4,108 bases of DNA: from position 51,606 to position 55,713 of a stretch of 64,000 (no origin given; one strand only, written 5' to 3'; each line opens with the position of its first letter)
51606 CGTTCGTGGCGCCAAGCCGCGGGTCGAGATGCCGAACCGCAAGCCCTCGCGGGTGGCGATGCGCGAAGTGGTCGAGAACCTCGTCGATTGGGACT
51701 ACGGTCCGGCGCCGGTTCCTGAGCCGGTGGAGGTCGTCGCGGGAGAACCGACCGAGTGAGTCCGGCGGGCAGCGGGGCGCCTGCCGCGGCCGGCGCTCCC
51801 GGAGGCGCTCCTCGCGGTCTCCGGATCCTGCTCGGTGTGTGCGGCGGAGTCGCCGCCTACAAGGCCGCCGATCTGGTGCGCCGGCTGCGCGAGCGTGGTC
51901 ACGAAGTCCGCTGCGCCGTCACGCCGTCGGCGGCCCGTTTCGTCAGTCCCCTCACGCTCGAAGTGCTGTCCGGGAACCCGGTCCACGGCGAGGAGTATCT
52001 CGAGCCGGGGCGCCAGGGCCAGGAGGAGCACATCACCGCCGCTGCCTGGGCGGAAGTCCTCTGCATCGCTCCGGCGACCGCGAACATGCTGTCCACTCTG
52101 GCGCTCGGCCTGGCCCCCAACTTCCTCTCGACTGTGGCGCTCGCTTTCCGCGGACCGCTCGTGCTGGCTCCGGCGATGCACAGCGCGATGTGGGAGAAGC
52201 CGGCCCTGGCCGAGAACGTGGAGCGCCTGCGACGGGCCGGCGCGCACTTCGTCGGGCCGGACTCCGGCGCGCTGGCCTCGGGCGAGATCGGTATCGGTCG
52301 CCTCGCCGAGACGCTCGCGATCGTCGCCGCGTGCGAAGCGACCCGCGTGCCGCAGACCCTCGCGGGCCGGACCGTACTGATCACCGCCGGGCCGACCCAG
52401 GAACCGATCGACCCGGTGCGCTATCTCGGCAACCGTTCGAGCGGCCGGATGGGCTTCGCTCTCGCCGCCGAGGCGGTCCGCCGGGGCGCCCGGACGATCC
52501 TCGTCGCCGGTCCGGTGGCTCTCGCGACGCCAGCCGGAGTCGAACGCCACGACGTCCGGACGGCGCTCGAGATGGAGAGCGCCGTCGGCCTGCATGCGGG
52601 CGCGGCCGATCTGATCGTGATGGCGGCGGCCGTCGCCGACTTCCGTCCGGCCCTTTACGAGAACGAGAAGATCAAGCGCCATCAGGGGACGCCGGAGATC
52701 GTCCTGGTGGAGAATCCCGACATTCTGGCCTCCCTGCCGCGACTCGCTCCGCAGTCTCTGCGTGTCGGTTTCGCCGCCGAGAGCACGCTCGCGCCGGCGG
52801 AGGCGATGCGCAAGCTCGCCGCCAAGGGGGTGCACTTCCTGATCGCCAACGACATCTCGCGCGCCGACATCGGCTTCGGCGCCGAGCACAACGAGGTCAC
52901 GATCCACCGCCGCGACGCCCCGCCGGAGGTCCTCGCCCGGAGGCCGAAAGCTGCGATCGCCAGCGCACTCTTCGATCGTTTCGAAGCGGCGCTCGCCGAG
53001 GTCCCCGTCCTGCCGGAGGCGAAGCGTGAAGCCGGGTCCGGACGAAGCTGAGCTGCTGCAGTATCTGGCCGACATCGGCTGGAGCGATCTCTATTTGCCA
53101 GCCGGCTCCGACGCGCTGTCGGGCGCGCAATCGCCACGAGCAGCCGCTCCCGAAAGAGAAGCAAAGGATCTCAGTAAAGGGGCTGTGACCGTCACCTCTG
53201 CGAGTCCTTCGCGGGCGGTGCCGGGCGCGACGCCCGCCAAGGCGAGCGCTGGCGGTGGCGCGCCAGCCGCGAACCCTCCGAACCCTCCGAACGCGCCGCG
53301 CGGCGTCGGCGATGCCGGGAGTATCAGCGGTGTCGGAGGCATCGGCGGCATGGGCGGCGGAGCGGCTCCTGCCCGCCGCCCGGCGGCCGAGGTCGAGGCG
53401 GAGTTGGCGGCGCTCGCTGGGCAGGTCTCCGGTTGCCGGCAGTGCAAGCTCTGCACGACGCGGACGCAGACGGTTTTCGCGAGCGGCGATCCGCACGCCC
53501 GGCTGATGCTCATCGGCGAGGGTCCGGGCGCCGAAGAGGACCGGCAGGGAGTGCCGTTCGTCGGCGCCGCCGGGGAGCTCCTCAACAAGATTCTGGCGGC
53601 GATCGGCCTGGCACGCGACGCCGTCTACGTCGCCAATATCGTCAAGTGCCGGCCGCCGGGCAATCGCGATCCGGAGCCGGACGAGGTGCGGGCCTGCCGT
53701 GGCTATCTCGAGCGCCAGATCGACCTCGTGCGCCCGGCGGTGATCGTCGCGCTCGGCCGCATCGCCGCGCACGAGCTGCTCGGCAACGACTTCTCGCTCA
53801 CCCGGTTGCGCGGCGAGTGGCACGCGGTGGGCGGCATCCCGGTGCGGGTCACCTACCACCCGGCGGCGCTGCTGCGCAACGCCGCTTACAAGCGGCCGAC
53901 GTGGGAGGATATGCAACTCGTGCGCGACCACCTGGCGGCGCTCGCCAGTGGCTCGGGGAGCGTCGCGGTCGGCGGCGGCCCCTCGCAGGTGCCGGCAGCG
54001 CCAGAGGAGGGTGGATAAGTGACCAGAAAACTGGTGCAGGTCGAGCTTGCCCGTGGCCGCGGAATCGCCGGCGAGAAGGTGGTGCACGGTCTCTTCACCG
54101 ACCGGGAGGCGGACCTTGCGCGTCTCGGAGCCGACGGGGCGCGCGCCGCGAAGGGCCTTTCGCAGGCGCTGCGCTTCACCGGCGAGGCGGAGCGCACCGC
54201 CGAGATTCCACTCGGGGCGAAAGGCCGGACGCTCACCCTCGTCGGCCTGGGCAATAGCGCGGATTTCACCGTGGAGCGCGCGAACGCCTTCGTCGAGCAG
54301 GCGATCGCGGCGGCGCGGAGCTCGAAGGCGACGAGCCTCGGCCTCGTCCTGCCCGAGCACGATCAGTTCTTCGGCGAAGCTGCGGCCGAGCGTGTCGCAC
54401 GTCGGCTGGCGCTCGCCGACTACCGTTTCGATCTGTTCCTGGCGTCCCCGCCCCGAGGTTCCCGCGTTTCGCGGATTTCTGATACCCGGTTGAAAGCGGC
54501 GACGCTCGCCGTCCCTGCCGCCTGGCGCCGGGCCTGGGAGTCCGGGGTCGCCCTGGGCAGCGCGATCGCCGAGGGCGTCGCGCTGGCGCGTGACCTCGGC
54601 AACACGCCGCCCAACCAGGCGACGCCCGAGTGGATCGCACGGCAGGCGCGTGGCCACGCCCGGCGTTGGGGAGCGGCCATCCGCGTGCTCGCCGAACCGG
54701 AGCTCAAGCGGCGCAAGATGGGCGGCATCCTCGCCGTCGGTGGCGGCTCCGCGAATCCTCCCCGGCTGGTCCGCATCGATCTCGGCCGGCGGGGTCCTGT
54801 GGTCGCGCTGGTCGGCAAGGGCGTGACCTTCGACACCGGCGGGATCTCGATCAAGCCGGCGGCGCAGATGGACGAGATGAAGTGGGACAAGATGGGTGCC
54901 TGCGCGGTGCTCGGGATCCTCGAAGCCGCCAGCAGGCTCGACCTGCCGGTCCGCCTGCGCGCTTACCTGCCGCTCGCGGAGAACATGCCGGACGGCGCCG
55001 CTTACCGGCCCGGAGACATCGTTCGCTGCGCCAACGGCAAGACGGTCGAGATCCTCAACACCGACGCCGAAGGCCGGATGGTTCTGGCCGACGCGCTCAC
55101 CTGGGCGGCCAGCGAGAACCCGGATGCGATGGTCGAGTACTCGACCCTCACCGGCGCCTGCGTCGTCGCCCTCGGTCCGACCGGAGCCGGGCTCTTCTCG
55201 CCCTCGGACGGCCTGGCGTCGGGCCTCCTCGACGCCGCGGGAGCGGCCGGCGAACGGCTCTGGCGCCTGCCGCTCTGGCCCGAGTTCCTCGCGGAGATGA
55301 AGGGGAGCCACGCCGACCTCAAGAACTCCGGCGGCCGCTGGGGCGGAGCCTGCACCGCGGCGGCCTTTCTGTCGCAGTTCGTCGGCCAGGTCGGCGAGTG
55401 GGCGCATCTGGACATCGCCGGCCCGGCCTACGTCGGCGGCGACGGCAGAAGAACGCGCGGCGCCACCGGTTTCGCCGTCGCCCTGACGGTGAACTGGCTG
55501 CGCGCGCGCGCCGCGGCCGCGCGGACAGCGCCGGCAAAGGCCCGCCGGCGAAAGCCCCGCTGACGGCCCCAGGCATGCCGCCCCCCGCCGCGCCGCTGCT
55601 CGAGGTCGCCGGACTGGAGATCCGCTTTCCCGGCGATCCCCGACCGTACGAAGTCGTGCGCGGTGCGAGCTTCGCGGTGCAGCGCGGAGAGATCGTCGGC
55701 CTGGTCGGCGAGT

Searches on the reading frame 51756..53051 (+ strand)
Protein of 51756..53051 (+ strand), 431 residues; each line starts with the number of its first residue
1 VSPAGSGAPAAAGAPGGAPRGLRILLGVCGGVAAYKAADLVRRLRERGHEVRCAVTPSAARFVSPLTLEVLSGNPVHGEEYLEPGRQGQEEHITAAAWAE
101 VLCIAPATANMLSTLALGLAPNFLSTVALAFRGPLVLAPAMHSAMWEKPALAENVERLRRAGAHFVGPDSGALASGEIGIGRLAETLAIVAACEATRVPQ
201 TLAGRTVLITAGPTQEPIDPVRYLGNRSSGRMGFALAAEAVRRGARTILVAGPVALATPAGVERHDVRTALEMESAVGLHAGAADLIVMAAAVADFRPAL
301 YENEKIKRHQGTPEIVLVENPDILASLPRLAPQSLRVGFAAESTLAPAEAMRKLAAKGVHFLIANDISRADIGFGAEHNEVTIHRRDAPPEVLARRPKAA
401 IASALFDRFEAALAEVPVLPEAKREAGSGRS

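Call 70: search_protein_families(library=pfam, proteins=[window:51756-53051:+], max_evalue=0.00001)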
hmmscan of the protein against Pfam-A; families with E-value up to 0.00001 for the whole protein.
window:51756-53051:+ (431 aa): 2 families
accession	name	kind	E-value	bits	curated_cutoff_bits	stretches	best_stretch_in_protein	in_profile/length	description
PF04127.22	DFP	-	2.7e-62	210.3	22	1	202-383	1-185/186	DNA/pantothenate metabolism flavoprotein C-terminal domain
PF02441.25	Flavoprotein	-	1.6e-26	93.3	22.7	1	23-191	2-156/162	Flavoprotein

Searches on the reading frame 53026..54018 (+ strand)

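Call 70: search_protein_families(library=pfam, proteins=[window:53026-54018:+], max_evalue=0.00001)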
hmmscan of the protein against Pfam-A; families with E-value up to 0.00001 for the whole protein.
window:53026-54018:+ (330 aa): 1 family
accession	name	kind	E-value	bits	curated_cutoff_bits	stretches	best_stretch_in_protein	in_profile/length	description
PF03167.25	UDG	-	2.9e-38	131.5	24.3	1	153-296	3-140/141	Uracil DNA glycosylase superfamily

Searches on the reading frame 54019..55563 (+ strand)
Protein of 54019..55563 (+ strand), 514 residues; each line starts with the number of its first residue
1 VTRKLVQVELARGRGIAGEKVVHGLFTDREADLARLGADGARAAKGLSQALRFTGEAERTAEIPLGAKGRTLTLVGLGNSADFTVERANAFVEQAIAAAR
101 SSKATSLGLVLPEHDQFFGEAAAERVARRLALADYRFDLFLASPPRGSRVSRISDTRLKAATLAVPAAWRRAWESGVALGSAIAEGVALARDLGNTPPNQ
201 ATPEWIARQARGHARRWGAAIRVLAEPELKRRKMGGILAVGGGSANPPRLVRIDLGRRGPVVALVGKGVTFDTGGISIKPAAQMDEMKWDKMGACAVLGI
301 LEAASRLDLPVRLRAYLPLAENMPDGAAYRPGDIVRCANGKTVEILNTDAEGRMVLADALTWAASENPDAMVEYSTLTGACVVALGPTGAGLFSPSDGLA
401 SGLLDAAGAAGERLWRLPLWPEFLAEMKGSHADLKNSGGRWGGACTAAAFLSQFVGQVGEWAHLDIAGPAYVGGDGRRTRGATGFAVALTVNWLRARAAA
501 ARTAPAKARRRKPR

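Call 70: search_protein_families(library=pfam, proteins=[window:54019-55563:+], max_evalue=0.00001)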
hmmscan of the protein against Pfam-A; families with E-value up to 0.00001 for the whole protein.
window:54019-55563:+ (514 aa): 2 families
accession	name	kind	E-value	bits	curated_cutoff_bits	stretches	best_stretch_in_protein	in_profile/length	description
PF00883.26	Peptidase_M17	-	1.2e-111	373.4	25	1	189-489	2-308/310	Cytosol aminopeptidase family, catalytic domain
PF02789.23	Peptidase_M17_N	-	7.8e-12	45.7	23.4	1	43-141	24-126/129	Cytosol aminopeptidase family, N-terminal domain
